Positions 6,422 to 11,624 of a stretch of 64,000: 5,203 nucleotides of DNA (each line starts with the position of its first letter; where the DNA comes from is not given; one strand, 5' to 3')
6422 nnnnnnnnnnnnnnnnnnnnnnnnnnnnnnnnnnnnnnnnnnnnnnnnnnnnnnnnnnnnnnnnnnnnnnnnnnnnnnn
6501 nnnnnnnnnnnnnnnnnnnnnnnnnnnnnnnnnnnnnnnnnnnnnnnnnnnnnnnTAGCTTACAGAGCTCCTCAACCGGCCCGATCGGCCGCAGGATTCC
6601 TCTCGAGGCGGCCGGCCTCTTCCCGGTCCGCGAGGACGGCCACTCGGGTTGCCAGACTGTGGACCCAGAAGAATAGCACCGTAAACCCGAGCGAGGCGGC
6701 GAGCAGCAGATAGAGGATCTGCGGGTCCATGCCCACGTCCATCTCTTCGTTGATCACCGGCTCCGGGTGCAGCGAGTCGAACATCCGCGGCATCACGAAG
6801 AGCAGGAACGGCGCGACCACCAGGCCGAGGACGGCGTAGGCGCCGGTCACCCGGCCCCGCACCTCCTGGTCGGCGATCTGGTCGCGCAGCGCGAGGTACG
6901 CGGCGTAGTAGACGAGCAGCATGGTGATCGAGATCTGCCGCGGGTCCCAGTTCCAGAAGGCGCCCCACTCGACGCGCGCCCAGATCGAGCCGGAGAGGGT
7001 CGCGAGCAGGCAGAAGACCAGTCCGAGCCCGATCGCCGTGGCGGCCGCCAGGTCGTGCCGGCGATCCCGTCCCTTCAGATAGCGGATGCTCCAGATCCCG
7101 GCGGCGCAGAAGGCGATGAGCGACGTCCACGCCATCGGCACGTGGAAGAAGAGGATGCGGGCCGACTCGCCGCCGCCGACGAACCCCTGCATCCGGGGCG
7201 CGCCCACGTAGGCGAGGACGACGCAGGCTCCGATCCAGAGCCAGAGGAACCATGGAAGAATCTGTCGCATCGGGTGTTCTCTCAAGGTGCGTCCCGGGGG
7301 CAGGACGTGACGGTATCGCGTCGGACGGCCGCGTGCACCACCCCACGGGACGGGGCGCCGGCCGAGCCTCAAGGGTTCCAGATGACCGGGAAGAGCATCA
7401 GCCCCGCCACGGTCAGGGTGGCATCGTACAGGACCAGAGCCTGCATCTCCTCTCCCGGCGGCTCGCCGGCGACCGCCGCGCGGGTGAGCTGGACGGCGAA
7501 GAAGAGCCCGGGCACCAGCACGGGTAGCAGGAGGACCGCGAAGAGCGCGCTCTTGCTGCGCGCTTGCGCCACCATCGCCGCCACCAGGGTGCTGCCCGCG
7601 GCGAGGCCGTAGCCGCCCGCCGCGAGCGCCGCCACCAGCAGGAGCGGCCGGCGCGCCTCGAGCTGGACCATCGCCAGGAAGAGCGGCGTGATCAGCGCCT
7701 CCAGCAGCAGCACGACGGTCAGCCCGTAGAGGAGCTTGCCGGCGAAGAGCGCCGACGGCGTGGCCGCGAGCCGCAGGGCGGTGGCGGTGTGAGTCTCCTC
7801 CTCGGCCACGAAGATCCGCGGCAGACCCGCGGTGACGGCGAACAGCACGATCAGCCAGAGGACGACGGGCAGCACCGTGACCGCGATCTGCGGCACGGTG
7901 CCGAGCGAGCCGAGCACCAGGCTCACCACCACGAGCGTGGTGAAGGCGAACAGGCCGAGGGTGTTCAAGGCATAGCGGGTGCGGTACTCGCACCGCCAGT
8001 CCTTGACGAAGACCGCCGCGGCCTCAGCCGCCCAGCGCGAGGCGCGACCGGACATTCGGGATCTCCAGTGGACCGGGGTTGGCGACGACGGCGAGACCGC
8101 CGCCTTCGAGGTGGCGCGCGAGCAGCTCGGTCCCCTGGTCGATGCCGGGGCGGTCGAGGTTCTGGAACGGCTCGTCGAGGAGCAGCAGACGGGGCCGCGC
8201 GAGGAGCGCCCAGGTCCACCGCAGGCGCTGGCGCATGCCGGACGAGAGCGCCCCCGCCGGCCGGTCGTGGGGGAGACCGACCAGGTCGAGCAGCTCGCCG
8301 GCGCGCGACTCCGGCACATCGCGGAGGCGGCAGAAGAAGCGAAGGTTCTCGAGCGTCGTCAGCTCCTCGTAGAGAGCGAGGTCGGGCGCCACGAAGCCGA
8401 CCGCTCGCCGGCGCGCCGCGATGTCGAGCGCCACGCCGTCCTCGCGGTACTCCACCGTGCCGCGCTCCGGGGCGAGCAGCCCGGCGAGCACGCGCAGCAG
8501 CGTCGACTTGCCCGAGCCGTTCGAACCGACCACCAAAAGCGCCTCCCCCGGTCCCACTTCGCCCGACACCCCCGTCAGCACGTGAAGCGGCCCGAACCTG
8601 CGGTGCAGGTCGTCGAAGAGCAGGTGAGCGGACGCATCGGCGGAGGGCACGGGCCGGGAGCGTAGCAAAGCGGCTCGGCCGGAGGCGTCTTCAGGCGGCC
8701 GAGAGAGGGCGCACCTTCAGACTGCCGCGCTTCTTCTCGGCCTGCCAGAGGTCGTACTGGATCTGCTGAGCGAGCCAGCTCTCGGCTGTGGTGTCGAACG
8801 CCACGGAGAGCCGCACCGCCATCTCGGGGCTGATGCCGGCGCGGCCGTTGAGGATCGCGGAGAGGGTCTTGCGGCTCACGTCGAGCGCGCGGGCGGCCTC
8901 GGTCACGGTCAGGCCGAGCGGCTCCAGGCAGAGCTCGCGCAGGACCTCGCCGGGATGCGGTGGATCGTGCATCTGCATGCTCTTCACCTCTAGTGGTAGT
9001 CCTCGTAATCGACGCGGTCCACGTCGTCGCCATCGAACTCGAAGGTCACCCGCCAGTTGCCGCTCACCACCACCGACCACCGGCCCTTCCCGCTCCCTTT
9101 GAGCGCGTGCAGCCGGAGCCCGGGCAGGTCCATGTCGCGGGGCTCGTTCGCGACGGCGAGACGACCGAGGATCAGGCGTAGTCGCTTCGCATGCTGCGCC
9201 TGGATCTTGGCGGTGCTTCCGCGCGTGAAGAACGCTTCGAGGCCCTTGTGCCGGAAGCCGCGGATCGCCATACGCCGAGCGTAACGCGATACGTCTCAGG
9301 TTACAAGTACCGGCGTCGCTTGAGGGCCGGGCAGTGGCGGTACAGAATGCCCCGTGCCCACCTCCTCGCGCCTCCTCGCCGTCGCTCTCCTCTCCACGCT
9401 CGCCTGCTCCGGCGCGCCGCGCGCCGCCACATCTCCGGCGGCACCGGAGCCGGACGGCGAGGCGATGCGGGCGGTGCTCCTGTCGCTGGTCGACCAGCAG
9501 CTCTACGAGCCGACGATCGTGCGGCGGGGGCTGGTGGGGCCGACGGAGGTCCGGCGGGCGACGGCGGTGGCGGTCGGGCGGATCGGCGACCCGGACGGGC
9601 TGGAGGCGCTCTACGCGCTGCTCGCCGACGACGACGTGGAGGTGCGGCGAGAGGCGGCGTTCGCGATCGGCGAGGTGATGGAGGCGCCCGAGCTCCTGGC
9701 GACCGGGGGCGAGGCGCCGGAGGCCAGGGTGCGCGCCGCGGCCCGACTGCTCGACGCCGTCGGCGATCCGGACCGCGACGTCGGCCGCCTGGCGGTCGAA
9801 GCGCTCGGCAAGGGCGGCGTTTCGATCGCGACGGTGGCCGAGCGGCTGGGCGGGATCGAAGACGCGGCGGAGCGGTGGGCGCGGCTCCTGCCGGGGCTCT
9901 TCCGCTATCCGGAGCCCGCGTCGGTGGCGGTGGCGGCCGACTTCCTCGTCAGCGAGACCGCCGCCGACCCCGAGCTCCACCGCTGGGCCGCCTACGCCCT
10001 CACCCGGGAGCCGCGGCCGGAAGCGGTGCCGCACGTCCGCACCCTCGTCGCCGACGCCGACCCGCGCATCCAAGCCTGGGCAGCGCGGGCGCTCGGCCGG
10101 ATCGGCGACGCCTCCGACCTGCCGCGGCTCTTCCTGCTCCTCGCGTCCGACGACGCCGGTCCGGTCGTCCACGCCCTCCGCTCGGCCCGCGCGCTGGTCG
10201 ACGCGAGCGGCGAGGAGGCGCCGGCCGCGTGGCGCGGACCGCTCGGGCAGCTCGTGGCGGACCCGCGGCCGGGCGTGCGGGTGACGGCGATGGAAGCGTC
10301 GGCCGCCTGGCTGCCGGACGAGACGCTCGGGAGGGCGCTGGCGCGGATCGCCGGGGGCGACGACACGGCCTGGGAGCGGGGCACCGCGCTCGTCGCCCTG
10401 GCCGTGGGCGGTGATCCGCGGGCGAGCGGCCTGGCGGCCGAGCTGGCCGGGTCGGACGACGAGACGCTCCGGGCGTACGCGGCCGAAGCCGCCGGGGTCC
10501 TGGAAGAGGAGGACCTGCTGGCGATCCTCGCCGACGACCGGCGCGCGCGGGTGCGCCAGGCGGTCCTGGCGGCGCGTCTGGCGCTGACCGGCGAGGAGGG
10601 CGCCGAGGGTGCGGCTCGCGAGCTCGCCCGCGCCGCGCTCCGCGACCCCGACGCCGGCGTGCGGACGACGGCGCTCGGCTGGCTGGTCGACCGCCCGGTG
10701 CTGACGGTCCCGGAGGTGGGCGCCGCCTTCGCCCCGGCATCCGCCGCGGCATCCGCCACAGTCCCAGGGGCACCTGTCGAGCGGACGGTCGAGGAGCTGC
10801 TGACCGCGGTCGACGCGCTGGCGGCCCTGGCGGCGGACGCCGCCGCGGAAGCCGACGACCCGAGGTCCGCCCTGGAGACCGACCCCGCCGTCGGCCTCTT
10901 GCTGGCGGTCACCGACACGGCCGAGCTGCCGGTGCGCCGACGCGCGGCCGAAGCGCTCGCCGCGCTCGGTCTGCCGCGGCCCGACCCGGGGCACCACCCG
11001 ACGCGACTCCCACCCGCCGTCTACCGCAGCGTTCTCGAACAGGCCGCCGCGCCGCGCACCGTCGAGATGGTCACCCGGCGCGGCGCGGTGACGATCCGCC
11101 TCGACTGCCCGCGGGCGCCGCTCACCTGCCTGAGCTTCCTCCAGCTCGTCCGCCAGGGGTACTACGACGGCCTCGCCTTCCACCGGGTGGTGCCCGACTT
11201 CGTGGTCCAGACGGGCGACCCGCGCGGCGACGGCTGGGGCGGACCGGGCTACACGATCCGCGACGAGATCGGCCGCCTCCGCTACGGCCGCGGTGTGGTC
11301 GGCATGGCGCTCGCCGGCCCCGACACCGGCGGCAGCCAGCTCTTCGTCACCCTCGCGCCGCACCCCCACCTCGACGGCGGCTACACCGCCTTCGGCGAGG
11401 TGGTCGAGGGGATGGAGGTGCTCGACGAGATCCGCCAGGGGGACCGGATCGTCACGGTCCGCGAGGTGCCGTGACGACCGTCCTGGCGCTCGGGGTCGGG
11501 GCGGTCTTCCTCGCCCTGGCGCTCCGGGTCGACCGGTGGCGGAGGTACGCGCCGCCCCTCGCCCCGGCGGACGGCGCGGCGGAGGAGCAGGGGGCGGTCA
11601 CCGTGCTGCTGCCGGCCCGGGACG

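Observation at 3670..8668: Variant System I cytochrome c maturation cluster: CcmE uses CxxxY instead of HxxxY, and ccmG/ccmH are absent from the cluster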

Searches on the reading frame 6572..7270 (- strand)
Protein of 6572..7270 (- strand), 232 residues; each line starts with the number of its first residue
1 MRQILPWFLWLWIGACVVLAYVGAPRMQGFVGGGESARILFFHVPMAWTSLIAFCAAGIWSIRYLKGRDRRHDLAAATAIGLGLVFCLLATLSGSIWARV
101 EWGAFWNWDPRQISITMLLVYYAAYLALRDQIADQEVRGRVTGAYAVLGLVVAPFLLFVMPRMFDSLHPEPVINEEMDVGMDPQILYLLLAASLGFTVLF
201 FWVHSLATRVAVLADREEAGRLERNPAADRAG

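Call 4: search_protein_families(library=pfam, proteins=[window:6572-7270:-], max_evalue=0.01)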
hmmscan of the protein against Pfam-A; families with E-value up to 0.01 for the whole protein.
window:6572-7270:- (232 aa): 1 family
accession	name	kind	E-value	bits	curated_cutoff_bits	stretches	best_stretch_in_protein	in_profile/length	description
PF01578.25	Cytochrom_C_asm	-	1.9e-26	93.5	29.9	1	16-161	48-205/212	Cytochrome C assembly protein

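Call 5: search_protein_families(library=ncbifam, proteins=[window:6572-7270:-], max_evalue=0.01)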
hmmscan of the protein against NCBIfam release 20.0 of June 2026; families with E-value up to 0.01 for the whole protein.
window:6572-7270:- (232 aa): 2 families
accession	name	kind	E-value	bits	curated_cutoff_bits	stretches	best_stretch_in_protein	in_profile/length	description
TIGR01191.1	ccmC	subfamily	1.1e-30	107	186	1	34-211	7-183/184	heme ABC transporter permease CcmC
TIGR03144.1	cytochr_II_ccsB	equivalog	3.6e-14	53.1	187.6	1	76-168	160-249/252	c-type cytochrome biogenesis protein CcsB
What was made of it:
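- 6572..7270 (-): ccmC, the heme-handling WWD protein (232 aa; His43, WWD motif from residue 102, His168). PF01578 and TIGR01191 (calls 4, 5).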

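Call 16: search_solved_structures(query=window:6572-7270:-, max_evalue=0.01, show_alignments=1)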
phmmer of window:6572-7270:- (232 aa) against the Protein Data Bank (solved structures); distinct sequences matched with E-value up to 0.01: 3.
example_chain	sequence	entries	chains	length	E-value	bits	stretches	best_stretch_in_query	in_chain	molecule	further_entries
7f02_C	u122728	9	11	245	4.3e-15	59.2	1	3-200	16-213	Heme exporter protein C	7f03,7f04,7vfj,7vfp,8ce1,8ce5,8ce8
25vk_A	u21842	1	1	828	1.1e-06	31.7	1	68-152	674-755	Cytochrome c biogenesis protein (CcsA)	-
7s9y_A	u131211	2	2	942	0.0014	21.5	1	80-130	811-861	Cytochrome c biogenesis protein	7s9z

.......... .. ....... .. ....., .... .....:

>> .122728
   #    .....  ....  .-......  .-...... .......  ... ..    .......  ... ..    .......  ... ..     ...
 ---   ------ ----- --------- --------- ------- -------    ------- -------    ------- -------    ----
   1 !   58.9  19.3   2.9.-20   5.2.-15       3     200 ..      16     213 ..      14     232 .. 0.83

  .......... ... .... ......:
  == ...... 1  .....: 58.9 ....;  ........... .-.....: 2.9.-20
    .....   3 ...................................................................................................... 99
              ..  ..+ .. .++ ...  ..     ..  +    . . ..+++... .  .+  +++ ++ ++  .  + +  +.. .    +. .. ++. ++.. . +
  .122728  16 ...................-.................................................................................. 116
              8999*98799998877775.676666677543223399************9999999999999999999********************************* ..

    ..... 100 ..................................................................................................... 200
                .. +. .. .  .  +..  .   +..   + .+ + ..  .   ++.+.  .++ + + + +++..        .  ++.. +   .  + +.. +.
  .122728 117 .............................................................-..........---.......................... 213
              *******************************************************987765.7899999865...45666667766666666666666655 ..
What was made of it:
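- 6572..7270 (-): The alignment to E. coli CcmC 7F02_C shows both His residues and the WGxxWxWD motif conserved (call 16).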

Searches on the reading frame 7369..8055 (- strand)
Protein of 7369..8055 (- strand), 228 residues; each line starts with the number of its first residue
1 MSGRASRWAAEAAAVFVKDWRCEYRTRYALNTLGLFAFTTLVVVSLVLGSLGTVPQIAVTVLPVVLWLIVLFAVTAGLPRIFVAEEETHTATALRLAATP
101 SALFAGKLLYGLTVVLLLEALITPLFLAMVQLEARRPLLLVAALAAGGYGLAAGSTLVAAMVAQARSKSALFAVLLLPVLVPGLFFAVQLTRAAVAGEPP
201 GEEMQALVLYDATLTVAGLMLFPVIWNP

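Call 4: search_protein_families(library=pfam, proteins=[window:7369-8055:-], max_evalue=0.01)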
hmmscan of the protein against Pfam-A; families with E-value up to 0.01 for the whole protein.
window:7369-8055:- (228 aa): 1 family
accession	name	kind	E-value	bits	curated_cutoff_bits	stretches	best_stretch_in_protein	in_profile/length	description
PF03379.19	CcmB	-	6.4e-17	62.1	24.9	1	13-221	2-204/215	CcmB protein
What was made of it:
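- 7369..8055 (-): ccmB, the membrane subunit (228 aa); its start overlaps the end of ccmA by 32 nt. PF03379, E 6e-17 (call 4).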

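Call 5: search_protein_families(library=ncbifam, proteins=[window:7369-8055:-], max_evalue=0.01)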
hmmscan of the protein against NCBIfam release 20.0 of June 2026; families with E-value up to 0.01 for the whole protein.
window:7369-8055:- (228 aa): 1 family
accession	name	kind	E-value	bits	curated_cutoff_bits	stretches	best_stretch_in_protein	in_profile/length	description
TIGR01190.1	ccmB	equivalog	3.2e-09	36.7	156.2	1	33-223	18-203/211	heme exporter protein CcmB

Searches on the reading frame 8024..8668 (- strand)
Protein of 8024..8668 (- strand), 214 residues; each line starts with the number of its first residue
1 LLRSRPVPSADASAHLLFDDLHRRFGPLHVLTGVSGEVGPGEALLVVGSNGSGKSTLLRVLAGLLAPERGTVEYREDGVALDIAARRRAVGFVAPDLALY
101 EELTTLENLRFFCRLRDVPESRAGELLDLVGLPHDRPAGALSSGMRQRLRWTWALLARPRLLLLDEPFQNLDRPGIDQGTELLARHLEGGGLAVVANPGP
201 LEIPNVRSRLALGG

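Call 4: search_protein_families(library=pfam, proteins=[window:8024-8668:-], max_evalue=0.01)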
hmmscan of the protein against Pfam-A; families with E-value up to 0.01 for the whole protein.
window:8024-8668:- (214 aa): 8 families
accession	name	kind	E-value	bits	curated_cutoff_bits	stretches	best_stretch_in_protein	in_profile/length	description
PF00005.33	ABC_tran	-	2.3e-26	93.4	25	1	31-168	1-136/137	ABC transporter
PF13304.12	AAA_21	-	4.7e-10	40.4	27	2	46-65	4-23/304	AAA domain, putative AbiEii toxin, Type IV TA system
PF13191.12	AAA_16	-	1.4e-05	26.1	32.6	1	39-194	23-166/167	AAA ATPase domain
PF13555.12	AAA_29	-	2e-05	24.7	27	1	38-71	19-51/61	P-loop containing region of AAA domain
PF13401.12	AAA_22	-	0.00062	20.5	27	1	43-171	7-96/130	AAA domain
PF25199.1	nSTAND_NTPase5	-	0.0015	18.8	34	1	40-81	40-82/145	Novel STAND NTPase 5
PF13175.12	AAA_15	-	0.0094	16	32.1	0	45-68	27-50/374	AAA ATPase domain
PF05729.18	NACHT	-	0.0095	16.2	26.7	0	44-67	3-26/167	NACHT domain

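Call 5: search_protein_families(library=ncbifam, proteins=[window:8024-8668:-], max_evalue=0.01)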
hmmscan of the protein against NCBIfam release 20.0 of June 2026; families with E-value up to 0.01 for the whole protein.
window:8024-8668:- (214 aa): 183 families (the best 25 are shown)
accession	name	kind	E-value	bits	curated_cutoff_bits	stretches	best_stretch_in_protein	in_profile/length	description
TIGR01189.1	ccmA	equivalog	1.4e-38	132.5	131.6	1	23-207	8-194/198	heme ABC exporter ATP-binding protein CcmA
NF010061.0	PRK13538.1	equivalog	9.1e-33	113.5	195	1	30-204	20-197/211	cytochrome c biogenesis heme-transporting ATPase CcmA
TIGR03740.1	galliderm_ABC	subfamily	3.8e-29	101.9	309.75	1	19-195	4-178/223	lantibiotic protection ABC transporter ATP-binding subunit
TIGR01188.1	drrA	subfamily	3.7e-27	95.4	312.45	1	24-173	2-157/302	daunorubicin resistance ABC transporter, ATP-binding protein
TIGR00968.1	3a0106s01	subfamily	7.7e-27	94.3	342.75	1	19-172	4-162/237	sulfate ABC transporter ATP-binding protein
NF033858.1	ABC2_perm_RbbA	equivalog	5.2e-26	90.8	1050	1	15-172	266-429/909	ribosome-associated ATPase/putative transporter RbbA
TIGR03265.1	PhnT2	equivalog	9.8e-25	87.5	457.7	1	14-172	3-166/353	putative 2-aminoethylphosphonate ABC transporter ATP-binding protein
NF040933.2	ABC_arch_GlcV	equivalog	5.4e-24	84.7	450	1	28-173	19-174/357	glucose ABC transporter ATP-binding protein GlcV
TIGR03258.1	PhnT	equivalog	1.3e-23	83.6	499.15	1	8-173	1-171/359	2-aminoethylphosphonate ABC transport system ATP-binding subunit PhnT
NF008105.0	PRK10851.1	equivalog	1.5e-23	83.1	502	1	19-172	6-168/362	sulfate/thiosulfate ABC transporter ATP-binding protein CysA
TIGR03410.1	urea_trans_UrtE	equivalog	3.3e-23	82.4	285.8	1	18-172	3-163/230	urea ABC transporter ATP-binding subunit UrtE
NF040873.1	AztA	equivalog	4.9e-23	81.7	220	1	28-195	5-173/191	zinc ABC transporter ATP-binding protein AztA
TIGR02868.1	CydC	equivalog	2.4e-22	79.3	329.05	1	12-184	331-515/530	thiol reductant ABC exporter subunit CydC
TIGR02142.1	modC_ABC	equivalog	2.6e-22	79.6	285.05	1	43-174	25-165/353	molybdenum ABC transporter ATP-binding protein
TIGR03522.1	GldA_ABC_ATP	equivalog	4.3e-22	78.9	402.6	1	19-173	6-166/301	gliding motility-associated ABC transporter ATP-binding subunit GldA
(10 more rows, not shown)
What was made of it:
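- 8024..8668 (-): ccmA, the ABC ATPase of the heme-chaperone release complex (214 aa; Walker A at residue 48, signature at 141, Walker B at 161). TIGR01189 132.5 bits (cutoff 131.6) and PF00005 (calls 4, 5).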

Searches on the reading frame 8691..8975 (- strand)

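Call 42: search_protein_families(library=pfam, proteins=[window:8691-8975:-], max_evalue=0.01)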
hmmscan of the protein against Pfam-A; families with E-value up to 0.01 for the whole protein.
window:8691-8975:- (94 aa): 8 families
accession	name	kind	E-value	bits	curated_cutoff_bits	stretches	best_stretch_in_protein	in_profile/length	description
PF01381.28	HTH_3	-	2.3e-11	44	23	1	14-65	3-53/55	Helix-turn-helix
PF13560.12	HTH_31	-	2.6e-09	37.7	27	1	9-65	3-59/64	Helix-turn-helix domain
PF12844.13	HTH_19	-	6.3e-06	26.4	30.2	1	17-71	8-61/64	Helix-turn-helix domain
PF13384.12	HTH_23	-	0.0005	20.3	24.6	1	15-43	13-39/50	Homeodomain-like domain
PF12840.13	HTH_20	-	0.00052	20.4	27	1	7-39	5-36/51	Helix-turn-helix domain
PF12802.13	MarR_2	-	0.0036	17.9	27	1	11-43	10-42/61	MarR family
PF12728.13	HTH_17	-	0.0055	17.4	27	1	22-40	2-20/51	Helix-turn-helix domain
PF20432.4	Xre-like-HTH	-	0.0084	16.8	25.8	0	20-50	22-52/63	Antitoxin Xre-like helix-turn-helix domain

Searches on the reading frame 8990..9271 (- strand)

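Call 42: search_protein_families(library=pfam, proteins=[window:8990-9271:-], max_evalue=0.01)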
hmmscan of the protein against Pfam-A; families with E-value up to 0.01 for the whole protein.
window:8990-9271:- (93 aa): 1 family
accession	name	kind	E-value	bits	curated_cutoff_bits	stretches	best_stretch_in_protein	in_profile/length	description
PF05015.19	HigB-like_toxin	-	2.4e-17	63.6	27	1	5-93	2-91/91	RelE-like toxin of type II toxin-antitoxin system HigB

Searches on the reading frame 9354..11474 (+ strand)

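Call 42: search_protein_families(library=pfam, proteins=[window:9354-11474:+], max_evalue=0.01)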
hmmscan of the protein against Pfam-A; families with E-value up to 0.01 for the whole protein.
window:9354-11474:+ (706 aa): 7 families
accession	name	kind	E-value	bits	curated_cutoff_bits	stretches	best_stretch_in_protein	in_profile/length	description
PF00160.26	Pro_isomerase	-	1.4e-39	136.3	21.7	1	570-697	2-141/159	Cyclophilin type peptidyl-prolyl cis-trans isomerase/CLD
PF13646.12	HEAT_2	-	2.2e-25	89.2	27.7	2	202-275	10-83/88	HEAT repeats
PF02985.28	HEAT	-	9e-06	25.9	23.5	0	83-110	2-29/31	HEAT repeat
PF03130.22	HEAT_PBS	-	5e-05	23.9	20.9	0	66-92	1-27/27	PBS lyase HEAT-like repeat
PF12717.13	Cnd1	-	9.2e-05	23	26.4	0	83-110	23-50/162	non-SMC mitotic condensation complex subunit 1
PF13513.12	HEAT_EZ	-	0.00043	21.2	27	0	81-107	28-54/55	HEAT-like repeat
PF00514.29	Arm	-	0.0013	19.2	20.6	0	77-105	8-36/41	Armadillo/beta-catenin-like repeat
